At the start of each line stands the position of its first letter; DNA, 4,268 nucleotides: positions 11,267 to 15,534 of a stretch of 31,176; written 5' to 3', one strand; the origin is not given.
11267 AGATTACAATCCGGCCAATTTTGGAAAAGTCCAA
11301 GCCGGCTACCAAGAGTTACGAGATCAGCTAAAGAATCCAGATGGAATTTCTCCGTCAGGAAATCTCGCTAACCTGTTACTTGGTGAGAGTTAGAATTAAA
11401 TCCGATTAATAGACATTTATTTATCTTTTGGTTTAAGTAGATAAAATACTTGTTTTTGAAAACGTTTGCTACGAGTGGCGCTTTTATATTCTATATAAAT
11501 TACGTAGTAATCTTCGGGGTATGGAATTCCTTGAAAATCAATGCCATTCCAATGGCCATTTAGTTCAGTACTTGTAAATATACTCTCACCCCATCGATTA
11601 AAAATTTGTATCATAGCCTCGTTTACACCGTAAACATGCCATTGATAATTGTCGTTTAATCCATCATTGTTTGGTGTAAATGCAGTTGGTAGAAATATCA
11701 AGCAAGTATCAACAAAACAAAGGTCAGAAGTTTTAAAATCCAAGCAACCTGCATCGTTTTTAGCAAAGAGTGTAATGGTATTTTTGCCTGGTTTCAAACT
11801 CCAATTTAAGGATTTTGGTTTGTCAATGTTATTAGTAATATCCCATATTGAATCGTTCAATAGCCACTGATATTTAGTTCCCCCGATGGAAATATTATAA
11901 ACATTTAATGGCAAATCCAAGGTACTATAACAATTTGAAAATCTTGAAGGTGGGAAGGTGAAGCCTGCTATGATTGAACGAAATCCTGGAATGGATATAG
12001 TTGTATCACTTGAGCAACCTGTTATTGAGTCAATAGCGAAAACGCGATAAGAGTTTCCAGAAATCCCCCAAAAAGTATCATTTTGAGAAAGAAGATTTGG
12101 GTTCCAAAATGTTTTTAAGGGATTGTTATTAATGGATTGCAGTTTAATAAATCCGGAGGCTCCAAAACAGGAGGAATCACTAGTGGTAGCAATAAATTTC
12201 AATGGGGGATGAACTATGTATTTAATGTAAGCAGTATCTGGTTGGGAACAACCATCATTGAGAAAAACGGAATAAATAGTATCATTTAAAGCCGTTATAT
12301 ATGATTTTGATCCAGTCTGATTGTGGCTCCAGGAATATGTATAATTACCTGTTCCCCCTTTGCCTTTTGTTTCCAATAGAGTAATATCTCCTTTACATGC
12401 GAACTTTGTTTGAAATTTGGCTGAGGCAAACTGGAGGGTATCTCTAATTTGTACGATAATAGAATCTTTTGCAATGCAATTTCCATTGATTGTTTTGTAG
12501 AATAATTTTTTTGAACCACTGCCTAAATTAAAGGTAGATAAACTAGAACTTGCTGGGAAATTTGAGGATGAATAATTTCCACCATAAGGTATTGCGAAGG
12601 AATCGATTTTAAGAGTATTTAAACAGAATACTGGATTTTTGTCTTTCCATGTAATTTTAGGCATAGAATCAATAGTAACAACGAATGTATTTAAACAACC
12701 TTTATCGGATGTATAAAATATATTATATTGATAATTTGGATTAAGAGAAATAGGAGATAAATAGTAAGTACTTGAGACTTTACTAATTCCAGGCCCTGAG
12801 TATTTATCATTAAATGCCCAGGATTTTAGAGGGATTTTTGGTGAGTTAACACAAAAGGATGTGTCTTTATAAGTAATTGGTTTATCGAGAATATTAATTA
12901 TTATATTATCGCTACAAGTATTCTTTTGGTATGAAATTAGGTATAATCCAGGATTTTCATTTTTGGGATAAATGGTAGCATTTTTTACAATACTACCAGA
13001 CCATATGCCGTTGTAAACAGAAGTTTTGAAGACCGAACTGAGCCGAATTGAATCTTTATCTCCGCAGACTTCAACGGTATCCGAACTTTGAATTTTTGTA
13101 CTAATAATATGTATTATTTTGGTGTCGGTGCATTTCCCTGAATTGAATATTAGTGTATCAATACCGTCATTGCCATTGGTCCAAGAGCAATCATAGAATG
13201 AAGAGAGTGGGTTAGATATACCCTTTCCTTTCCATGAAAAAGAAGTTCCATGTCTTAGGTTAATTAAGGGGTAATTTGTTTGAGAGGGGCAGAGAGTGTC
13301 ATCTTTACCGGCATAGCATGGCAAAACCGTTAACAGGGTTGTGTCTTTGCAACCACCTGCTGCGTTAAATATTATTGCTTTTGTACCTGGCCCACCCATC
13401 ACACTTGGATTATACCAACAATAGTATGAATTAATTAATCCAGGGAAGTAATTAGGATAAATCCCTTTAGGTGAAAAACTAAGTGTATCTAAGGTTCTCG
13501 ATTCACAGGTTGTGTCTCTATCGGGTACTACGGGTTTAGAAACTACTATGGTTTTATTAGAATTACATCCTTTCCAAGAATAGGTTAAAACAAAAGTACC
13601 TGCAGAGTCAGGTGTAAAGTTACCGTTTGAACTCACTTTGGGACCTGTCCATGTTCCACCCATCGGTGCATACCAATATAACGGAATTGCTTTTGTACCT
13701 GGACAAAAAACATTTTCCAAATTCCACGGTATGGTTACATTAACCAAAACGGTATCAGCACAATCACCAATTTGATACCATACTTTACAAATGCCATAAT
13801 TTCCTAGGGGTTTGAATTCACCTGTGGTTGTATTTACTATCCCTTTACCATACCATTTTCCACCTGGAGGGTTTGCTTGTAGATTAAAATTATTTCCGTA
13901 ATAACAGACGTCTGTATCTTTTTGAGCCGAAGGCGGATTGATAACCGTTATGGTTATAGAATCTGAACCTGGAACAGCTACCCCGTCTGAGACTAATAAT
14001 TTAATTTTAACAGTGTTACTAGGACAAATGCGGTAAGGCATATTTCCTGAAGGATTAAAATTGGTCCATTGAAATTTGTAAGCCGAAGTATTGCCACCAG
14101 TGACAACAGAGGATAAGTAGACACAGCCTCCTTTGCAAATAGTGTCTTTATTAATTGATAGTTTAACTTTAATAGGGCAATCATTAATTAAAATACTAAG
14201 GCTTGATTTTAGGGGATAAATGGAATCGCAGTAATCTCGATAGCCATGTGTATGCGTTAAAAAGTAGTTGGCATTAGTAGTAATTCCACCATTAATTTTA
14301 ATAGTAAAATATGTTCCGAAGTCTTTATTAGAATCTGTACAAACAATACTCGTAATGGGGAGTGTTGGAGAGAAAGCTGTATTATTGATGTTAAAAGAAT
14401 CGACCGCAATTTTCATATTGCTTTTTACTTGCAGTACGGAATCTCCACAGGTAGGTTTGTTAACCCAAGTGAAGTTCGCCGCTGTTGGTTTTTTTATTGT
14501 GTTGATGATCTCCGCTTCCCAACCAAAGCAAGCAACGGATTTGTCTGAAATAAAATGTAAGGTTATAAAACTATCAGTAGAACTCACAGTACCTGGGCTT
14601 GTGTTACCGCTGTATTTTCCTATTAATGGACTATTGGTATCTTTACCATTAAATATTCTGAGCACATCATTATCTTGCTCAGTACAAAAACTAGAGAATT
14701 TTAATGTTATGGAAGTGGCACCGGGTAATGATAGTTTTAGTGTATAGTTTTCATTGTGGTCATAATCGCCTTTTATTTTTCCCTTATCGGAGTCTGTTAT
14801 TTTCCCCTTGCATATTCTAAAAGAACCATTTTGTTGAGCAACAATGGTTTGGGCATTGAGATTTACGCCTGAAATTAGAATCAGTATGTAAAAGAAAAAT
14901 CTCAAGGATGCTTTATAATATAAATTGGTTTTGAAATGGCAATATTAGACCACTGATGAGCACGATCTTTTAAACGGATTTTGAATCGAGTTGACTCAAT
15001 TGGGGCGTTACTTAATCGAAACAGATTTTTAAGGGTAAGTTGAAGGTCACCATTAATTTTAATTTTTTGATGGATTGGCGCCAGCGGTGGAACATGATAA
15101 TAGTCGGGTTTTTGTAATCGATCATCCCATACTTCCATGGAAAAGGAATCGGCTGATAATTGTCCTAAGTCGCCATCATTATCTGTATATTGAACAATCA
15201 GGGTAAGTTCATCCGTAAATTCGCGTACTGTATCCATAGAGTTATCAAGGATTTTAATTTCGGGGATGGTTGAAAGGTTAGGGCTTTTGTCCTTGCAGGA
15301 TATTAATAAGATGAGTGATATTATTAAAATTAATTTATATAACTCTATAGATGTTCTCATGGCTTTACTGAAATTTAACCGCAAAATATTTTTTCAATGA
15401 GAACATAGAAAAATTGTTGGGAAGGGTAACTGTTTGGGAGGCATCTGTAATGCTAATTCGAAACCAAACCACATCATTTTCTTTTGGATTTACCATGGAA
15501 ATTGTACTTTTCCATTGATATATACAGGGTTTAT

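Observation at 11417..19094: Uncharacterised six-gene envelope operon: helical-repeat lipoproteins, DUF1501-like Tat protein, cytochrome c lipoprotein and T9SS CUB protein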

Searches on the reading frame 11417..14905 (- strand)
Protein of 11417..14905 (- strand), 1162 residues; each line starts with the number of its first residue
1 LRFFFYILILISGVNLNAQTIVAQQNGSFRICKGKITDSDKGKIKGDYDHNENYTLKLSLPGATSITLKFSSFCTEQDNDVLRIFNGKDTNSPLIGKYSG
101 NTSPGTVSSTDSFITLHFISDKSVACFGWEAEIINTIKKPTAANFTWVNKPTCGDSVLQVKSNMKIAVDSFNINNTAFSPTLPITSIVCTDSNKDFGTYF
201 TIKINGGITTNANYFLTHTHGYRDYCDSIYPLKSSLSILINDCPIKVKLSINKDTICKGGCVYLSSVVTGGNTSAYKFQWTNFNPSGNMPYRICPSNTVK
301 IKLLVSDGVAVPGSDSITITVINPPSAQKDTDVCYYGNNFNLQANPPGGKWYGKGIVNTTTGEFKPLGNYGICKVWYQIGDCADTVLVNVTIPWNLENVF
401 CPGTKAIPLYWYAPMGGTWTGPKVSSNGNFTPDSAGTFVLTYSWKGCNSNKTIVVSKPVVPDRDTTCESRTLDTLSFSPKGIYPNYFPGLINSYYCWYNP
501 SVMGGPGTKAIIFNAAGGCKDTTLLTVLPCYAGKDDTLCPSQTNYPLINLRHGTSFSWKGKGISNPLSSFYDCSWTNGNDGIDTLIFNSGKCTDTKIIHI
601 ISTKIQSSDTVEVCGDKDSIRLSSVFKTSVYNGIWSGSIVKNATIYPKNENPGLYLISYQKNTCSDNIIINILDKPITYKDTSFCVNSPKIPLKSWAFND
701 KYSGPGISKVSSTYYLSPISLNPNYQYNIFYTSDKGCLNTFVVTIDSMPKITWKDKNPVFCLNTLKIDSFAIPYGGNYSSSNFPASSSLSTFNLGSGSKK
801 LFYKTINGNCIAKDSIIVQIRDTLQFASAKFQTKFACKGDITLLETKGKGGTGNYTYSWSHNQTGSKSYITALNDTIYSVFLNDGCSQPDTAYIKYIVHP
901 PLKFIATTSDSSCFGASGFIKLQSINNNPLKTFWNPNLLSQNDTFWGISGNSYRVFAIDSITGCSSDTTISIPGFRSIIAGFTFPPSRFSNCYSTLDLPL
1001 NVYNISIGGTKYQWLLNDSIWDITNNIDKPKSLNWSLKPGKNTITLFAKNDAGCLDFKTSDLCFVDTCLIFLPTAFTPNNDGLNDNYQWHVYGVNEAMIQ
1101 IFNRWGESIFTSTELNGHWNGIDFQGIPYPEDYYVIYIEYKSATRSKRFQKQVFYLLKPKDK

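Call 3: search_protein_families(library=pfam, proteins=[window:11417-14905:-], max_evalue=0.1)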
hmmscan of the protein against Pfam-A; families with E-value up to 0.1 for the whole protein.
window:11417-14905:- (1162 aa): 3 families
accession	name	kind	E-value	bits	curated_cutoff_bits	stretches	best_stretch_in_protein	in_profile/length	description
PF13585.12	CHU_C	-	2.2e-12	47.4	27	1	1072-1147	3-79/86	CHU_C Type IX secretion signal domain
PF00431.26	CUB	-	1.1e-10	42.2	21.4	1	47-131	20-108/110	CUB domain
PF13573.12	SprB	-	0.006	16.6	28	1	849-864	22-37/37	SprB repeat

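Call 4: search_protein_families(library=ncbifam, proteins=[window:11417-14905:-], max_evalue=0.1)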
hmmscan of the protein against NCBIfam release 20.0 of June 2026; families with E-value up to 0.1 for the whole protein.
window:11417-14905:- (1162 aa): 1 family
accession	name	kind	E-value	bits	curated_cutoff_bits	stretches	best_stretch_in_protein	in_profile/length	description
TIGR04131.1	Bac_Flav_CTERM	domain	5e-10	39.4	35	1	1072-1147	3-75/85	T9SS type B sorting domain-containing protein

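Call 68: search_solved_structures(query=window:11420-14905:-, max_evalue=1, show_alignments=1)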
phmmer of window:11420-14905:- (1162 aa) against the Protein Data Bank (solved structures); distinct sequences matched with E-value up to 1: 16.
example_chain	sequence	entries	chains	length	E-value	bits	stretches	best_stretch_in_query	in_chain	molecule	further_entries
8ivw_A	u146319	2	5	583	1.6e-07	32.7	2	47-149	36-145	Neuropilin-2 | aNRP2-14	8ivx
2qqk_A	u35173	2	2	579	1.7e-07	32.5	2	47-149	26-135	Neuropilin-2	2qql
7m22_N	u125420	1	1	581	1.7e-07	32.5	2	47-149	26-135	Neuropilin-2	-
6fzv_D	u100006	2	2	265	1.8e-07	32.5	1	46-143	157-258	Procollagen C-endopeptidase enhancer 1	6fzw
7t4s_F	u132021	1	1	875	4.6e-07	31.1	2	47-149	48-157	Neuropilin-2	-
9en2_A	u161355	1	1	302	1.2e-06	29.7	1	46-132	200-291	Procollagen C-endopeptidase enhancer 1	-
7m0r_E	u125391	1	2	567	2.9e-05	25.2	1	55-132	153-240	Neuropilin-1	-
4gz9_A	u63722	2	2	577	3e-05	25.1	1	55-132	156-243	Neuropilin-1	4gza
10ri_E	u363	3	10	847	8.5e-05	23.6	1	55-132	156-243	Neuropilin-1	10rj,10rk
2wno_A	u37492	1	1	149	0.00016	22.7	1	45-134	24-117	TUMOR NECROSIS FACTOR-INDUCIBLE GENE 6 PROTEIN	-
6gh8_A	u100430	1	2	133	0.0056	17.6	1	32-126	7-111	Neuropilin-2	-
2qqm_A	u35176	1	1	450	0.032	15.1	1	79-133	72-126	Neuropilin-1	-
2qqo_A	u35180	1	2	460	0.049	14.5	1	80-140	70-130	Neuropilin-2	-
7wqw_A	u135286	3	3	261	0.09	13.6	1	63-133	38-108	Enteropeptidase non-catalytic heavy chain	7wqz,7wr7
7f56_E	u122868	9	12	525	0.24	12.2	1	80-132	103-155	Neuropilin and tolloid-like protein 2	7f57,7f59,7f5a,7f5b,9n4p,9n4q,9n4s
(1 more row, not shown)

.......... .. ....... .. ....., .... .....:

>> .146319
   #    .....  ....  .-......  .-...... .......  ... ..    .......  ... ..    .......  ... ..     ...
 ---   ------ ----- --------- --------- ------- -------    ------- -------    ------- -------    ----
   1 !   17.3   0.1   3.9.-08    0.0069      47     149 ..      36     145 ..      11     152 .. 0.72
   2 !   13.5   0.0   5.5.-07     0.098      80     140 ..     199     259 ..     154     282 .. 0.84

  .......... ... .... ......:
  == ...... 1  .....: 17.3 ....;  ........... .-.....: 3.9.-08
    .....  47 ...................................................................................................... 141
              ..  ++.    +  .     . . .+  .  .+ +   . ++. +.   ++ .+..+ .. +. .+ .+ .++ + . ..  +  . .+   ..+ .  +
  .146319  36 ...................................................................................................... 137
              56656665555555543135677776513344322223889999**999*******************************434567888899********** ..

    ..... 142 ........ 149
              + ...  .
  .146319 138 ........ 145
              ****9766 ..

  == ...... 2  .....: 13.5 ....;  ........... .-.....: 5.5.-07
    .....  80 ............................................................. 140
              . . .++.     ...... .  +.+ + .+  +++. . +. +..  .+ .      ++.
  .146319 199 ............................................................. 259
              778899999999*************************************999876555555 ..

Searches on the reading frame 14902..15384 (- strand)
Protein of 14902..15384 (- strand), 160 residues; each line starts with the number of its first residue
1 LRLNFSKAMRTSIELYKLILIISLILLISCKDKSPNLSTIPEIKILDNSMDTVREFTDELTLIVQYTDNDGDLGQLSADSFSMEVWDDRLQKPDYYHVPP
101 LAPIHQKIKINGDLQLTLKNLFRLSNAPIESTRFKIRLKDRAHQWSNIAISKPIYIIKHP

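Call 3: search_protein_families(library=pfam, proteins=[window:14902-15384:-], max_evalue=0.1)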
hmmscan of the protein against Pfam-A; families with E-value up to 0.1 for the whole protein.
window:14902-15384:- (160 aa): 0 families

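Call 4: search_protein_families(library=ncbifam, proteins=[window:14902-15384:-], max_evalue=0.1)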
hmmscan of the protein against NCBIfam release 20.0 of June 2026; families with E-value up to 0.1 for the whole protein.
window:14902-15384:- (160 aa): 0 families

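Call 7: search_protein_families(library=pfam, proteins=[window:14902-15384:-], max_evalue=10)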
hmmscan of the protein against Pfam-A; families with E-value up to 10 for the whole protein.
window:14902-15384:- (160 aa): 0 families

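Call 34: search_solved_structures(query=A7, max_evalue=10, show_alignments=1)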
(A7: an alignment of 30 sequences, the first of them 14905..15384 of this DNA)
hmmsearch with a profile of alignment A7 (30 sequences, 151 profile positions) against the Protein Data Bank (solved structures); distinct sequences matched with E-value up to 10: 1.
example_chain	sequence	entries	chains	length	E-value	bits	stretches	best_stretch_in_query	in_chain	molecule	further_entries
1m5z_A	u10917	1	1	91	1.7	11.5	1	61-94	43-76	AMPA receptor interacting protein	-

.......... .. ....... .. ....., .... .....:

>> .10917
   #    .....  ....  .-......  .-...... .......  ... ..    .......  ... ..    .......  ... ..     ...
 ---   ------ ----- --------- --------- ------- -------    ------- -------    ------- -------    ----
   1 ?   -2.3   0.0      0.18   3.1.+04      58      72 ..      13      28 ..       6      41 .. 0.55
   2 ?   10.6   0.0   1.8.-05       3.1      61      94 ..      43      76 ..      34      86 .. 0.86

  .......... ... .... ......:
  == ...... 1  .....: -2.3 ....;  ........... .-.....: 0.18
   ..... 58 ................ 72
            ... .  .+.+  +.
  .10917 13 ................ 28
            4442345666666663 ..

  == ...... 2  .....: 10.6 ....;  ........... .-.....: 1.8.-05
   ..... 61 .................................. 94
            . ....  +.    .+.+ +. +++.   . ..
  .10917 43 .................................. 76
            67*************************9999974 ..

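Call 66: search_protein_families(library=pfam, alignment_id=A7, max_evalue=10)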
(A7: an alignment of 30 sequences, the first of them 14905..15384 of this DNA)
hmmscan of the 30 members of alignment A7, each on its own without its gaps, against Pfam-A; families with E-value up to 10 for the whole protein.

A. member 1, window:14905-15384:- (160 aa): 0 families

B. families by the number of members that match (of 30 scanned): 8 families
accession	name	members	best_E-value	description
PF17166.9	DUF5126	4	0.0056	Domain of unknown function (DUF5126)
PF23634.1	PH_CERLI1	2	0.032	CERLI1-like PH domain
PF23176.1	bHLH_LHW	2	0.2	Transcription factor LHW bHLH domain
PF16408.10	DUF5016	1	0.057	Domain of unknown function (DUF5016)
PF13731.11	WxL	1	0.16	WxL domain surface cell wall-binding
PF05279.16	Asp-B-Hydro_N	1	0.19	Aspartyl beta-hydroxylase N-terminal region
PF16323.11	DUF4959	1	0.23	Domain of unknown function (DUF4959)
PF00376.29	MerR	1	0.24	MerR family regulatory protein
